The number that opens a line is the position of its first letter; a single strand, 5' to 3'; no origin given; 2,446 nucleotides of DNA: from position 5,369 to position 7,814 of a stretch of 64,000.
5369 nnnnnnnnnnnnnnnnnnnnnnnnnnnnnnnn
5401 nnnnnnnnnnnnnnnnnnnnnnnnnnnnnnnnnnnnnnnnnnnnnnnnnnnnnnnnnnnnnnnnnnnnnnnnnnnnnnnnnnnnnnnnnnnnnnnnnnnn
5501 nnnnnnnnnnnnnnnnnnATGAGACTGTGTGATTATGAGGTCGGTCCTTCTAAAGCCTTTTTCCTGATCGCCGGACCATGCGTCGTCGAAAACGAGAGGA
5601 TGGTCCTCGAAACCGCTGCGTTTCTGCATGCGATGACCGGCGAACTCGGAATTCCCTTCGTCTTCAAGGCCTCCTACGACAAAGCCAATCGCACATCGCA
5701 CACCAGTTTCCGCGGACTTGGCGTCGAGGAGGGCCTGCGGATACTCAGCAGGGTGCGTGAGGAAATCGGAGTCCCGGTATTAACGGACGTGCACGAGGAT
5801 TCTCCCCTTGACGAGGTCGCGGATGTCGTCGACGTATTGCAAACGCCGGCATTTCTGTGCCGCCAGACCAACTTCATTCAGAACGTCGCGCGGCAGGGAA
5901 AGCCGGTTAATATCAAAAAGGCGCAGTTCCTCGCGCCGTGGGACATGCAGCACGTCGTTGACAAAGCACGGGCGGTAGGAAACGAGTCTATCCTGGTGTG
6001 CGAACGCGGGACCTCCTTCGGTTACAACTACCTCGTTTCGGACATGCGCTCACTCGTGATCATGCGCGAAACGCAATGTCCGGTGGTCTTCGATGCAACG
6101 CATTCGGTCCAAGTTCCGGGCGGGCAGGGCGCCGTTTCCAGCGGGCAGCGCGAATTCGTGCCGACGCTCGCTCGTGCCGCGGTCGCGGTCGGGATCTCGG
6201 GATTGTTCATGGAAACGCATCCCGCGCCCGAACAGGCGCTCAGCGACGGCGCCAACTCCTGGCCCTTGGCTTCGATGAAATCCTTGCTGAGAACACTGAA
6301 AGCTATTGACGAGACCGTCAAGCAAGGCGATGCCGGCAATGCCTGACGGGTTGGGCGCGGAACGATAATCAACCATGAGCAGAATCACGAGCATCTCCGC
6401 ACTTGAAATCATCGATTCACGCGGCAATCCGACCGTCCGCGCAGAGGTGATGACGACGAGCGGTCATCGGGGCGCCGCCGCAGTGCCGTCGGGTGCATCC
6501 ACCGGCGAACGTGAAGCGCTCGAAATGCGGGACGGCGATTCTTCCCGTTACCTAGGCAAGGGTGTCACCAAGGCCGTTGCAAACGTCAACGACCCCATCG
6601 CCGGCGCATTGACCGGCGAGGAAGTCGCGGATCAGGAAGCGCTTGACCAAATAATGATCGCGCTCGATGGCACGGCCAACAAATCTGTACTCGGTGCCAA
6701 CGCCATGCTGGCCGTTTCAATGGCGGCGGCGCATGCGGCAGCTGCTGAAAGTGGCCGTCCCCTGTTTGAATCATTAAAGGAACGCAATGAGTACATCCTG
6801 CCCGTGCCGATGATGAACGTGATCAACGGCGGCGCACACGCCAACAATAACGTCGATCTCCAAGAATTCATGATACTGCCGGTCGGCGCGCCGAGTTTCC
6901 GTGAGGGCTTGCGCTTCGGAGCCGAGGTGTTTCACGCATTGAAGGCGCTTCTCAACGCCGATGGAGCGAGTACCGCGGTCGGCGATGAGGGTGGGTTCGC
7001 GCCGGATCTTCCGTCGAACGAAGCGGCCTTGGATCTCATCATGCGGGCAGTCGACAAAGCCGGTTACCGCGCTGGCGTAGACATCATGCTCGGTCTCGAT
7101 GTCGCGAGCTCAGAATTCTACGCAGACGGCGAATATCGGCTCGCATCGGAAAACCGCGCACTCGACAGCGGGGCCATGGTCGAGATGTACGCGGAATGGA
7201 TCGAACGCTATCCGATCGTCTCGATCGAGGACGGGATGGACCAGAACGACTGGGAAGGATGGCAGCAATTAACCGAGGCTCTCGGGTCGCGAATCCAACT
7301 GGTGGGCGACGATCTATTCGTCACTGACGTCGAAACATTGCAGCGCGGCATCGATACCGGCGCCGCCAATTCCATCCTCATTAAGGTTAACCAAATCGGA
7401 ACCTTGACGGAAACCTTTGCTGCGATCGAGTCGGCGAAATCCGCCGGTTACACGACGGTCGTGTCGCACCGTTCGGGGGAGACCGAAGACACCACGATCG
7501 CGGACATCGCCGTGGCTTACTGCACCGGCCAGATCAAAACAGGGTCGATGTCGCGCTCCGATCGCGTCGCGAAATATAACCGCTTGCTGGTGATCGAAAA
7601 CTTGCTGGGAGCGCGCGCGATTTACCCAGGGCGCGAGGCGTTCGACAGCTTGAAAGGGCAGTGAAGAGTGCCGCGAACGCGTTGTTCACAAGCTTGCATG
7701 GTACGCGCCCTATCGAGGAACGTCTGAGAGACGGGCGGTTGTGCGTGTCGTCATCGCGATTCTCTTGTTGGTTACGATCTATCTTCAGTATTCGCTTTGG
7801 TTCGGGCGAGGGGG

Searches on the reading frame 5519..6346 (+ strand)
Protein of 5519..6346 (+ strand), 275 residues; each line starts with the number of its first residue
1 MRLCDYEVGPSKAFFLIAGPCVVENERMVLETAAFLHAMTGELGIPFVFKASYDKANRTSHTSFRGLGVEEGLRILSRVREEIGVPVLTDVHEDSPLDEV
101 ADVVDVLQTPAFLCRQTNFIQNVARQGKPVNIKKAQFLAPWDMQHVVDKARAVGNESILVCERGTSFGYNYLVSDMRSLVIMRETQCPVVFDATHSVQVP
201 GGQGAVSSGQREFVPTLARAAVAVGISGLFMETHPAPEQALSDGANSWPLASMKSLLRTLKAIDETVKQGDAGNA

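Call 16: search_protein_families(library=pfam, proteins=[window:5519-6346:+], max_evalue=0.00001)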
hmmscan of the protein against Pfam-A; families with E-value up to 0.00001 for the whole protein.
window:5519-6346:+ (275 aa): 1 family
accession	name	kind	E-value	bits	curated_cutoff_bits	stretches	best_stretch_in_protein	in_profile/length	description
PF00793.26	DAHP_synth_1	-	5.5e-73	245.6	25.5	1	8-268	12-269/270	DAHP synthetase I family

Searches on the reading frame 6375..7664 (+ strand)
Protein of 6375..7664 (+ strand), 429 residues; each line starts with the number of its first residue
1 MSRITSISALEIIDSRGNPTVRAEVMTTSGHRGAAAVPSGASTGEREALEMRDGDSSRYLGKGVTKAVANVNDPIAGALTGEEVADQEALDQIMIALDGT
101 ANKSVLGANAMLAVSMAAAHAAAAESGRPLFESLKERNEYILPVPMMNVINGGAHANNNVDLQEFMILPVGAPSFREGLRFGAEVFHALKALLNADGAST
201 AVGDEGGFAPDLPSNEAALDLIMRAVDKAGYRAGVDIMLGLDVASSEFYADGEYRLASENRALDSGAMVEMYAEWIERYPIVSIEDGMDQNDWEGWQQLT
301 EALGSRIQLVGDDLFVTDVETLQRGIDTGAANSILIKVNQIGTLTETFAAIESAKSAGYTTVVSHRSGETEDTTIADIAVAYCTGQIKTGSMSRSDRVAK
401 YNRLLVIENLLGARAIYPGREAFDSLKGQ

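Call 16: search_protein_families(library=pfam, proteins=[window:6375-7664:+], max_evalue=0.00001)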
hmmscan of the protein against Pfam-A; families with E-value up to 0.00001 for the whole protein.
window:6375-7664:+ (429 aa): 3 families
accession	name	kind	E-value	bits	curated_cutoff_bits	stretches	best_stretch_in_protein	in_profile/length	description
PF00113.28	Enolase_C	-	4.8e-128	427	21.5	1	140-423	2-293/296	Enolase, C-terminal TIM barrel domain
PF03952.21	Enolase_N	-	2.4e-53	180.3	35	1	4-133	1-130/131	Enolase, N-terminal domain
PF13378.12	MR_MLE_C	-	8.9e-06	26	29.4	0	260-396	52-183/219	Enolase C-terminal domain-like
